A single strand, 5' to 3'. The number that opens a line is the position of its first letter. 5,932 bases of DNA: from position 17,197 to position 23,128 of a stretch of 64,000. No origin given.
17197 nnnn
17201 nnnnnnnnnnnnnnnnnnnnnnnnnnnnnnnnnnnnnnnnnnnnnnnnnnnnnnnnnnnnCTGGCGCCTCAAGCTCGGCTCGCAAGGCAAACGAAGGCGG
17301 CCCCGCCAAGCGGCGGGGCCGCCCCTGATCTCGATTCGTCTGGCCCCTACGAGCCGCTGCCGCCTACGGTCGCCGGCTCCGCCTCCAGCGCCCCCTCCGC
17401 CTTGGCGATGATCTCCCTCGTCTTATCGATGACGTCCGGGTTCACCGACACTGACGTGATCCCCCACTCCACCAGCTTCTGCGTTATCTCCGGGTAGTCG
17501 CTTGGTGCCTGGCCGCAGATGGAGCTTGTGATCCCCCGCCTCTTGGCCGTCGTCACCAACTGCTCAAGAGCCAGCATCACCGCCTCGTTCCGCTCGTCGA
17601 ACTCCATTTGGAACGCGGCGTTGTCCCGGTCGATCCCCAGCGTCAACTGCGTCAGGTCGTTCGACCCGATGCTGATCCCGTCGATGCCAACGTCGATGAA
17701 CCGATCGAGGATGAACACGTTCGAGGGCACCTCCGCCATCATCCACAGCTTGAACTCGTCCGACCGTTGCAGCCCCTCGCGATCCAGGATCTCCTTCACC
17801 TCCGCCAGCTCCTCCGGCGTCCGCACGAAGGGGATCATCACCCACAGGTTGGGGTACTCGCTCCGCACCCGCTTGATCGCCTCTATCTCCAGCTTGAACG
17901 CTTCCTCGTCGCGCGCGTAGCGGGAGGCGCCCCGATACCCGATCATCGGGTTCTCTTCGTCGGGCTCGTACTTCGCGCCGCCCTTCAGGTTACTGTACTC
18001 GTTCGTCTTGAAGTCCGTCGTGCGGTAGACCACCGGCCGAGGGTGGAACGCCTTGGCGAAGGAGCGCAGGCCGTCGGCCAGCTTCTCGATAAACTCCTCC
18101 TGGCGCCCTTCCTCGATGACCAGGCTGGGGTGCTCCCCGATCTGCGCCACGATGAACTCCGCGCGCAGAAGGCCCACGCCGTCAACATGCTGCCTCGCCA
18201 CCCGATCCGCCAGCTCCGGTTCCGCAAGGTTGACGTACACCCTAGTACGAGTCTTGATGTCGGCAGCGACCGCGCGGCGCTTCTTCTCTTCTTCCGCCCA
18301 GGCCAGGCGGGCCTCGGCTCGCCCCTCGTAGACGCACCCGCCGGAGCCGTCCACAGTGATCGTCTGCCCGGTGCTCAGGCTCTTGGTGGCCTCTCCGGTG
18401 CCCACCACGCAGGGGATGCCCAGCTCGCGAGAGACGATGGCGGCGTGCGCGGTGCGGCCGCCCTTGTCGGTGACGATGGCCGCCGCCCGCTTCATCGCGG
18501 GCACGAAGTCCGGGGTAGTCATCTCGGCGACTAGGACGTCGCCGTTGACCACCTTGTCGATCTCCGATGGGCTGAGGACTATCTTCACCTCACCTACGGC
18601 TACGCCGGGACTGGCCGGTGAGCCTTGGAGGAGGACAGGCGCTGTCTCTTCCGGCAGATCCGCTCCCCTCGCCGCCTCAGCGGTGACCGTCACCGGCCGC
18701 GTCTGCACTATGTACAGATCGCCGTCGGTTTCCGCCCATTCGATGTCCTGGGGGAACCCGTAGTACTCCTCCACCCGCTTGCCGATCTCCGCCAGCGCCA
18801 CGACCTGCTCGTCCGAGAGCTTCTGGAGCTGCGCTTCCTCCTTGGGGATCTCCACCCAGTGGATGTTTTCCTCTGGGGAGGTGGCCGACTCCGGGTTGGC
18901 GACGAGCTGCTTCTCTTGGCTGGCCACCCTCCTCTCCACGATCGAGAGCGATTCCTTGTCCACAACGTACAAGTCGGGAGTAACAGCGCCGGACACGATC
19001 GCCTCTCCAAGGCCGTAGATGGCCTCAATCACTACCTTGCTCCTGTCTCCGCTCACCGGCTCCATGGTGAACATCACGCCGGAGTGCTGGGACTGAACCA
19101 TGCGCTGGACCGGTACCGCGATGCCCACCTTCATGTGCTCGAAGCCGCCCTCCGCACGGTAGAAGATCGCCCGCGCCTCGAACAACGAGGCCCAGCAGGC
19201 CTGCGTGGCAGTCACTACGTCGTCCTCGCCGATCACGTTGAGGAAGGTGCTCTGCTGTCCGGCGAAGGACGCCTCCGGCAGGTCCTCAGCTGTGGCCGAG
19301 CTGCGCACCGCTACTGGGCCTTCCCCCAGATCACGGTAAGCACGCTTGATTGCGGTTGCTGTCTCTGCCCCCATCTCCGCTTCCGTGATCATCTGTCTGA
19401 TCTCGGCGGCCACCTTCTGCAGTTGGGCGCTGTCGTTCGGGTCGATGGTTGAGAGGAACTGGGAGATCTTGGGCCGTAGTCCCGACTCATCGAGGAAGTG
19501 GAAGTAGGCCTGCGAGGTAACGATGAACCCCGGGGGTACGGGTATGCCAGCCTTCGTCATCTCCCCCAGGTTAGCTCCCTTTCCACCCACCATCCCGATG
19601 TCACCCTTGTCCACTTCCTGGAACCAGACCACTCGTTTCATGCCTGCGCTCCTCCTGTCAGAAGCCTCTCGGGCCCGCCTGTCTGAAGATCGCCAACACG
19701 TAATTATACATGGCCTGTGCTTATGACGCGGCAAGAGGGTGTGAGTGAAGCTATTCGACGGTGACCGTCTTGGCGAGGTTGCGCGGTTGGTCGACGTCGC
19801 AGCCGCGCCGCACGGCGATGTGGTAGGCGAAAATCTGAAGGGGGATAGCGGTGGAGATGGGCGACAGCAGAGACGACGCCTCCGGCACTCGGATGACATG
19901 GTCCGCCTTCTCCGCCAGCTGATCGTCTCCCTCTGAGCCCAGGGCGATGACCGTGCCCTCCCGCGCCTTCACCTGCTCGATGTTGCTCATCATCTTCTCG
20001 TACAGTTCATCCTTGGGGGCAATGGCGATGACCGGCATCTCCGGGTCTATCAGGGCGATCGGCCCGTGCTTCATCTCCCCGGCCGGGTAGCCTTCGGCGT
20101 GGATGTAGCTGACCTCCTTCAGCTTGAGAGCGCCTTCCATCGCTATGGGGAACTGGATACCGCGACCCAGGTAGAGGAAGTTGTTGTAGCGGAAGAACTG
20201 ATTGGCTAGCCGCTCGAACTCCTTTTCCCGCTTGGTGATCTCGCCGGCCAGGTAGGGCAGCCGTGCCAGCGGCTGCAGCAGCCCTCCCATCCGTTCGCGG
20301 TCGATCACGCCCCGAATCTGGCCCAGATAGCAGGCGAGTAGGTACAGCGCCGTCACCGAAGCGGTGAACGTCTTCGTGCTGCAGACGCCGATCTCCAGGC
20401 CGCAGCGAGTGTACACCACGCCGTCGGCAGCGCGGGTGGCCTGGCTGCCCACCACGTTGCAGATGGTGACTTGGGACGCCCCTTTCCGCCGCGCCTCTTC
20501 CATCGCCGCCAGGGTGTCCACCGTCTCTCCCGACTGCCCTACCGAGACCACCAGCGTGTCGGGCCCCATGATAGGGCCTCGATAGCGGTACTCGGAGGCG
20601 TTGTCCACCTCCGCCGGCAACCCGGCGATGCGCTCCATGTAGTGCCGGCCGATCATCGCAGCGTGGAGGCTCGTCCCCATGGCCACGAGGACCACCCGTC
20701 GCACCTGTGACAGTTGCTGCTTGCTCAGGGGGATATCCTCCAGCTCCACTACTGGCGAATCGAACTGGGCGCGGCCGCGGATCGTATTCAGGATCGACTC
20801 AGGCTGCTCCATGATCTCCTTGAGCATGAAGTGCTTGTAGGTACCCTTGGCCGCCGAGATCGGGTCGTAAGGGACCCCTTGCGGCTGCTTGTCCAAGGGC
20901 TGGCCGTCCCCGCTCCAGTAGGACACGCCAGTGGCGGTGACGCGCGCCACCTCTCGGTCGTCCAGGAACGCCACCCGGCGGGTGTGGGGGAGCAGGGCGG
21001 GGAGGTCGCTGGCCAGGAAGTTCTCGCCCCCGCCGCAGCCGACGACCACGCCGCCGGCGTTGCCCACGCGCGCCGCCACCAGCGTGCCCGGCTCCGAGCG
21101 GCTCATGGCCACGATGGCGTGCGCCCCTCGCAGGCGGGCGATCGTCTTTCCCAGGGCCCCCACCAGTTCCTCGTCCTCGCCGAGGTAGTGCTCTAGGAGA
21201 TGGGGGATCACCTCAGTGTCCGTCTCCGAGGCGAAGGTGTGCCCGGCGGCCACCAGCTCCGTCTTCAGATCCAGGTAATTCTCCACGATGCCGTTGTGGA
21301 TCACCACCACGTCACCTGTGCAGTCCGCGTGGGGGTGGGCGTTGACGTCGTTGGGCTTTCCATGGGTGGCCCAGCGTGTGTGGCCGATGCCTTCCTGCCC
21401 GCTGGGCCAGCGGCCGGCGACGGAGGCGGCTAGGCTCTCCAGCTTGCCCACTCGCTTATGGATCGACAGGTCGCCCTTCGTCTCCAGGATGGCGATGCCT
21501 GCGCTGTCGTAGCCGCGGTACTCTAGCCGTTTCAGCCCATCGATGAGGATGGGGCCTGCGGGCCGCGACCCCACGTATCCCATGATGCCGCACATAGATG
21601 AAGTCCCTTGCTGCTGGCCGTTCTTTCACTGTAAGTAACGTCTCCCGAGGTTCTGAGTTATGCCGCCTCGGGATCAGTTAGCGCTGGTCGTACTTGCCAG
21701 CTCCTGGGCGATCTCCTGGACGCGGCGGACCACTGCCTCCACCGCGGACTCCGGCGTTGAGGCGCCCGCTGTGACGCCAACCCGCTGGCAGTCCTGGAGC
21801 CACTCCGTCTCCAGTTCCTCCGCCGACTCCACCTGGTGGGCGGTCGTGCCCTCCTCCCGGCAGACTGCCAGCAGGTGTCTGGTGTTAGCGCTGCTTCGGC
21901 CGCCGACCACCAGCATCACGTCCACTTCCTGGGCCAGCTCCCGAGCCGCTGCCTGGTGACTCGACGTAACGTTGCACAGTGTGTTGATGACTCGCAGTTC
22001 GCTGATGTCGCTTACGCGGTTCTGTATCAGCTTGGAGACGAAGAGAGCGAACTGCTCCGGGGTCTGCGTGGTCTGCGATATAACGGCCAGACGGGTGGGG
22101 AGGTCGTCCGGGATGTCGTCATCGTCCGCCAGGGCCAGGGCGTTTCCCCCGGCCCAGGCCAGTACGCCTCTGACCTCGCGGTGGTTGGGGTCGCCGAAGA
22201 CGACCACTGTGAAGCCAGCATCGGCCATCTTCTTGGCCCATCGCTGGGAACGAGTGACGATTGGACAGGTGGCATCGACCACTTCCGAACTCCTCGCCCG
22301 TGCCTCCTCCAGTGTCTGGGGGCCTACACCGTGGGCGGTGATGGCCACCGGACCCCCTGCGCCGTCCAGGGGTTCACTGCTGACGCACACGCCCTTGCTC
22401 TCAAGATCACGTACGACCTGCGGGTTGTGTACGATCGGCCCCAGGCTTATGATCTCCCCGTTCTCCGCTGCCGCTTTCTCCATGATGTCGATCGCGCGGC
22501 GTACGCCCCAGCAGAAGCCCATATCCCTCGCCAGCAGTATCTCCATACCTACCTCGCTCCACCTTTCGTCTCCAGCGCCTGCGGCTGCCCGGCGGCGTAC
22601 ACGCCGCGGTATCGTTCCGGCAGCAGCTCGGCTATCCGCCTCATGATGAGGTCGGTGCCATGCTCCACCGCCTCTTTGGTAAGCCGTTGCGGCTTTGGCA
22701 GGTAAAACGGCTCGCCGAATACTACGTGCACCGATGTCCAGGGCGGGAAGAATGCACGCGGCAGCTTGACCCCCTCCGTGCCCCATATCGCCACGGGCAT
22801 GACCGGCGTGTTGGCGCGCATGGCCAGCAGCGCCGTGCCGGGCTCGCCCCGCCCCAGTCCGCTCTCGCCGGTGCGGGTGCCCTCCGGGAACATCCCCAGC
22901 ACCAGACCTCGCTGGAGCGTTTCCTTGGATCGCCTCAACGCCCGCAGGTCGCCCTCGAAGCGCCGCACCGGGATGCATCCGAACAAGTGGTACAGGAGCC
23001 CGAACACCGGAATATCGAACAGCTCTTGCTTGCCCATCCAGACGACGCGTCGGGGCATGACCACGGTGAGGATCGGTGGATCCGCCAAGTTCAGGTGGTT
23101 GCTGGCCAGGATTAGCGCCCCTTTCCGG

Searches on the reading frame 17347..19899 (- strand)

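Call 8: search_protein_families(library=ncbifam, proteins=[window:17347-19899:-], max_evalue=0.01)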
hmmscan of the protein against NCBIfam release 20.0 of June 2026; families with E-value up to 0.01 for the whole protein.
window:17347-19899:- (850 aa): 27 families (the best 25 are shown)
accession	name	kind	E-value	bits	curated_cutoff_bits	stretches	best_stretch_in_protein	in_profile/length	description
NF005057.0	PRK06464.1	equivalog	3.2e-296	984.6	598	1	87-838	4-792/798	phosphoenolpyruvate synthase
TIGR01418.1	PEP_synth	equivalog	2e-283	942.5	739.75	1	90-835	2-783/784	pyruvate, water dikinase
NF004878.0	PRK06241.1-3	subfamily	4.7e-129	432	945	2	88-405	3-313/891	phosphoenolpyruvate synthase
NF004877.0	PRK06241.1-2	subfamily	1e-113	381.4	866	2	89-405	4-314/869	phosphoenolpyruvate synthase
NF041857.1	RIF_Ptrans_rph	equivalog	5.9e-113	378.9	999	2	90-405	3-312/864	rifamycin-inactivating phosphotransferase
NF004879.0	PRK06241.1-4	equivalog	2e-103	347.2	976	2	90-405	5-314/868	phosphoenolpyruvate synthase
NF004881.0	PRK06241.2-2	equivalog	4.1e-101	339.7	883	2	95-412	10-319/898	phosphoenolpyruvate synthase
NF052632.1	undecylprod_RedH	equivalog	4.3e-98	329.3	1350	2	90-411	3-301/880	undecylprodigiosin ligase RedH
NF052631.1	prodigiosin_PigC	equivalog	4.4e-96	322.7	1300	2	100-411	12-305/883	prodigiosin ligase PigC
NF000283.1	RPH_KJ151292.1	equivalog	2e-84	284.4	1700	2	89-405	5-315/865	rifamycin-inactivating phosphotransferase Rph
NF004880.0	PRK06241.2-1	equivalog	2.3e-84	283.9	972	3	87-313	1-223/837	phosphoenolpyruvate synthase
NF004883.0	PRK06241.2-4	equivalog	5.7e-68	229.9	1063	2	104-405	32-329/928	phosphoenolpyruvate synthase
TIGR01828.1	pyru_phos_dikin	equivalog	4.2e-54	183.8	843.45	4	420-584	384-561/865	pyruvate, phosphate dikinase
TIGR01417.1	PTS_I_fam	equivalog_domain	9.3e-49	166.3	341.7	1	455-834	156-539/565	phosphoenolpyruvate--protein phosphotransferase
NF004882.0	PRK06241.2-3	equivalog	3.9e-45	154.3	850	2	102-408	10-281/827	phosphoenolpyruvate synthase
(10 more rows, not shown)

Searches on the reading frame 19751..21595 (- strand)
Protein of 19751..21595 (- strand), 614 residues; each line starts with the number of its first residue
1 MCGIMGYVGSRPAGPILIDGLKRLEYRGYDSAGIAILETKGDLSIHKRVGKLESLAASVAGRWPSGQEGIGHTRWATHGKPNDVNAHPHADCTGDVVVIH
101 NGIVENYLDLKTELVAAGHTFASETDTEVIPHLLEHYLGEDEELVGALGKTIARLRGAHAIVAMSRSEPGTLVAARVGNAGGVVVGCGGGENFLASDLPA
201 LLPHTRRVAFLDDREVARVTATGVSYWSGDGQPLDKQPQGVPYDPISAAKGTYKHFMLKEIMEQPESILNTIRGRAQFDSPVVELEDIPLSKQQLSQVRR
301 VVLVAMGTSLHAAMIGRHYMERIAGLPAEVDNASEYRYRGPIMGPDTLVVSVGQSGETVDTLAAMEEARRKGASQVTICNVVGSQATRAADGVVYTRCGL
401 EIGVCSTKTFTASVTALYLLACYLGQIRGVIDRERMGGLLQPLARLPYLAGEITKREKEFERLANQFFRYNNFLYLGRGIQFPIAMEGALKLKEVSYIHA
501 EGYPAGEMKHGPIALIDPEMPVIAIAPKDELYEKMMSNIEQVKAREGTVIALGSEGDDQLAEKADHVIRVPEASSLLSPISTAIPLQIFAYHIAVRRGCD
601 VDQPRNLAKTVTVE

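Call 40: search_protein_families(library=pfam, proteins=[window:19751-21595:-], max_evalue=0.00001)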
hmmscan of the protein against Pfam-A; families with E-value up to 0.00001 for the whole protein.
window:19751-21595:- (614 aa): 3 families
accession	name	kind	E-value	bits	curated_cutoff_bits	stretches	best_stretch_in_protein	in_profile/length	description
PF01380.27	SIS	-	4.4e-54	182.2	25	2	471-595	6-129/131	SIS domain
PF13522.11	GATase_6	-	4.2e-19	69.3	27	1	63-179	7-113/130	Glutamine amidotransferase domain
PF13537.11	GATase_7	-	4e-12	46.7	25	1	87-176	14-94/123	Glutamine amidotransferase domain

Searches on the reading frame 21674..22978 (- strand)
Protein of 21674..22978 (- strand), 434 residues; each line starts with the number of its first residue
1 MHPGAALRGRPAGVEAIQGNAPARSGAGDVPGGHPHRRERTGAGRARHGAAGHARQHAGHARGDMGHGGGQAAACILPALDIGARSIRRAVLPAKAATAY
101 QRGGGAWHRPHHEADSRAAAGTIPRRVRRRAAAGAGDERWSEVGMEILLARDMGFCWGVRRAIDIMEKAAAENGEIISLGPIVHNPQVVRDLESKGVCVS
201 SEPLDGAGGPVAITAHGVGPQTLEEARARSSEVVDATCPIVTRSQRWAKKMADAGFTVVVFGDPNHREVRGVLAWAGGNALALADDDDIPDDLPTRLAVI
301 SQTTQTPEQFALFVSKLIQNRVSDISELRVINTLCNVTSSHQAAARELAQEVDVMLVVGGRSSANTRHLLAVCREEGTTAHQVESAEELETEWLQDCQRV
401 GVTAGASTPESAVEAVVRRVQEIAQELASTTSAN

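Call 40: search_protein_families(library=pfam, proteins=[window:21674-22978:-], max_evalue=0.00001)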
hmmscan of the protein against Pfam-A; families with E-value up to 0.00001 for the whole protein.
window:21674-22978:- (434 aa): 1 family
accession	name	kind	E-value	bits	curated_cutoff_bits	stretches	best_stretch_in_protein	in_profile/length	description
PF02401.23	LYTB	-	1.5e-85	287.2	24.5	1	147-420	1-266/267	LytB protein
